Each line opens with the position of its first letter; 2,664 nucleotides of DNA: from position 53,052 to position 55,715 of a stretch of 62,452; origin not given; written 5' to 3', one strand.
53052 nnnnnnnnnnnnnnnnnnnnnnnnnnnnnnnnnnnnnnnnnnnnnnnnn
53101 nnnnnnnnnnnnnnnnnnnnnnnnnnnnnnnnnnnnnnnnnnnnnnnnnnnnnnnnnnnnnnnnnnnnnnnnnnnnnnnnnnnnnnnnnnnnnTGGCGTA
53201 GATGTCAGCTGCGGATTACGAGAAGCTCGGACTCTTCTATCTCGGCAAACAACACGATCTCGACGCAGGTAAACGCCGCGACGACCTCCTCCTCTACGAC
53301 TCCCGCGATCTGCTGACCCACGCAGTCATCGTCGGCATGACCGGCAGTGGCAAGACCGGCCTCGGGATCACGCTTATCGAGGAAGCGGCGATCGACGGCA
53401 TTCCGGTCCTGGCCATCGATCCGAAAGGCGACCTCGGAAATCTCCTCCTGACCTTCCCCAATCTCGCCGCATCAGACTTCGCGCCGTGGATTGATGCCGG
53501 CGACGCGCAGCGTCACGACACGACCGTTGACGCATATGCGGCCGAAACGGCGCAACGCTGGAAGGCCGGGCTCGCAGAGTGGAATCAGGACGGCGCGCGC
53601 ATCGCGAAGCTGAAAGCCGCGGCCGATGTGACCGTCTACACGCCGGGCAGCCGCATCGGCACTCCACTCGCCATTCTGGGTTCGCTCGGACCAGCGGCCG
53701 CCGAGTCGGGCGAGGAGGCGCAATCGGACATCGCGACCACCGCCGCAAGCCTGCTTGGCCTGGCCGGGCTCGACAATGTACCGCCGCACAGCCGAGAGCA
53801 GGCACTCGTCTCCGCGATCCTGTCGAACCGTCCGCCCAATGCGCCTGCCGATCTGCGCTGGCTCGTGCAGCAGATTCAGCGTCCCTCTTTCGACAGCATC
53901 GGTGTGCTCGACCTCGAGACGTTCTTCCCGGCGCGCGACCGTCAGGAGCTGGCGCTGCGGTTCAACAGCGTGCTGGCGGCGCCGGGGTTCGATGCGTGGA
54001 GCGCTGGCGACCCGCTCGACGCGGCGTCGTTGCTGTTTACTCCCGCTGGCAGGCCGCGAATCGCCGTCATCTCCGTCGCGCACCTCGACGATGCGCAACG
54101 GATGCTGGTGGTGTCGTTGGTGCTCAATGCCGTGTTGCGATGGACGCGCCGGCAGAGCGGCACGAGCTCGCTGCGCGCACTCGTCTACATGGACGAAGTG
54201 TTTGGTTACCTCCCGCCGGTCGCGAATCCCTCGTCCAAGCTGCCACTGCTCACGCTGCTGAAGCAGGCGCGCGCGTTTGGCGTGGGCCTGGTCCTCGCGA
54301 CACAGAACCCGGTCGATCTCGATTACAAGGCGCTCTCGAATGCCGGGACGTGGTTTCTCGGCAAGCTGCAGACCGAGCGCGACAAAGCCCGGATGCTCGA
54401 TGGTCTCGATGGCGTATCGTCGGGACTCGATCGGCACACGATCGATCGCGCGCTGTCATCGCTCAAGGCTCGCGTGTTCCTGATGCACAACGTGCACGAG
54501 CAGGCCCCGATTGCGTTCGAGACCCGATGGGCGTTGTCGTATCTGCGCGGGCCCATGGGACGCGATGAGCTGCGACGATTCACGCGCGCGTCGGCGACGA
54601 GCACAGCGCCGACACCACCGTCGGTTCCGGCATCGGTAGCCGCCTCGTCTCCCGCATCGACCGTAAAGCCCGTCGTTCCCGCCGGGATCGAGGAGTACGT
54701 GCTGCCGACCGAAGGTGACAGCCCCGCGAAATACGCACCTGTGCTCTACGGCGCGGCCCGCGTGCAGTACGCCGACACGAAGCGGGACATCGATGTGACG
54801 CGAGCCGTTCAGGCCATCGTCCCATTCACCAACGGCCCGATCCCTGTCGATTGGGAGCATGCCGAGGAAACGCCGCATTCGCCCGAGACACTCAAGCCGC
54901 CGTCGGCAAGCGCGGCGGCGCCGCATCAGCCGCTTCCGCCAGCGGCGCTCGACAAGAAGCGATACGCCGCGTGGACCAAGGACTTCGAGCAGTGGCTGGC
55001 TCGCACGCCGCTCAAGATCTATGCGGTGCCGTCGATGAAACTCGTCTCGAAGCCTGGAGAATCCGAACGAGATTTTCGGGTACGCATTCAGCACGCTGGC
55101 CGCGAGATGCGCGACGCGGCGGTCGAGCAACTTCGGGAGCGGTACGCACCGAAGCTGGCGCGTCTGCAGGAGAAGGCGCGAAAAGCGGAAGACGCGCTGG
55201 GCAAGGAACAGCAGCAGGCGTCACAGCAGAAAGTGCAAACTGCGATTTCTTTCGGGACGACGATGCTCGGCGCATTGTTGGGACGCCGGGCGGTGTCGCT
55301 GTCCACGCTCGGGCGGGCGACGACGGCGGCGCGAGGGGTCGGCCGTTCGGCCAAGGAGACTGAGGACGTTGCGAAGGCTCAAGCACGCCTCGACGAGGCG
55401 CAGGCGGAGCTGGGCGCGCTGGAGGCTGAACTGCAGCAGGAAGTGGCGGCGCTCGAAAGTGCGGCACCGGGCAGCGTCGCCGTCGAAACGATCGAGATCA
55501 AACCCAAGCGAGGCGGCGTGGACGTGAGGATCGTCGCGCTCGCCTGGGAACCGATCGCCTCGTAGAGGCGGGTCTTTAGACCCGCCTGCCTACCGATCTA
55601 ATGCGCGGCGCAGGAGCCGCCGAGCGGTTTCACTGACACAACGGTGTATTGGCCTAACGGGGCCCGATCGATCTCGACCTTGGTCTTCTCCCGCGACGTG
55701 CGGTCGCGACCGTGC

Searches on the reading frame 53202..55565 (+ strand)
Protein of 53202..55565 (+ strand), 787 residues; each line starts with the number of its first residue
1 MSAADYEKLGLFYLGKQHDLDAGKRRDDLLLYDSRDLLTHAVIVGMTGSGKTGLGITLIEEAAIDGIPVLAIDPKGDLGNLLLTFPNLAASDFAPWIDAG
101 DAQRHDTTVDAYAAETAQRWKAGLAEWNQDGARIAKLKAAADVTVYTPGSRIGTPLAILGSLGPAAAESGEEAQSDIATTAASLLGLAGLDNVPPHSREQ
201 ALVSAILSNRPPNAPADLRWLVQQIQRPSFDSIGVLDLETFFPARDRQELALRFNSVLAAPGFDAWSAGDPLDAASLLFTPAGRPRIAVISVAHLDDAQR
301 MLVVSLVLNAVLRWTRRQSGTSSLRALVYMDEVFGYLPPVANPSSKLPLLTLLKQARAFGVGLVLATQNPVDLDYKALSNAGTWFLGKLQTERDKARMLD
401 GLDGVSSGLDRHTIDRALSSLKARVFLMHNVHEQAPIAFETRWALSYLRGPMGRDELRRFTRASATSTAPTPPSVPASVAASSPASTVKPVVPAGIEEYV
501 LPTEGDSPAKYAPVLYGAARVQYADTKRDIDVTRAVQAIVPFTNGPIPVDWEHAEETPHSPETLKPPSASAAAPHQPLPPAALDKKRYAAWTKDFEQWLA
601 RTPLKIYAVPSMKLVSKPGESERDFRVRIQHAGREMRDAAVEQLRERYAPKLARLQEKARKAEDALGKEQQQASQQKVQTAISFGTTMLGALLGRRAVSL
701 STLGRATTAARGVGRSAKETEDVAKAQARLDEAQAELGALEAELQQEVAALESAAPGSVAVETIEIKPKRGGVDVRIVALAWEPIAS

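Call 14: search_protein_families(library=pfam, proteins=[window:53202-55565:+], max_evalue=0.00001)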
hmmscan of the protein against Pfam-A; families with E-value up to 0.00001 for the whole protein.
window:53202-55565:+ (787 aa): 1 family
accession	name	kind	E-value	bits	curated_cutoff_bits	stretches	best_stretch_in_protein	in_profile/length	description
PF01935.23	DUF87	-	1e-05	26.2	23.2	0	35-82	20-68/220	Helicase HerA, central domain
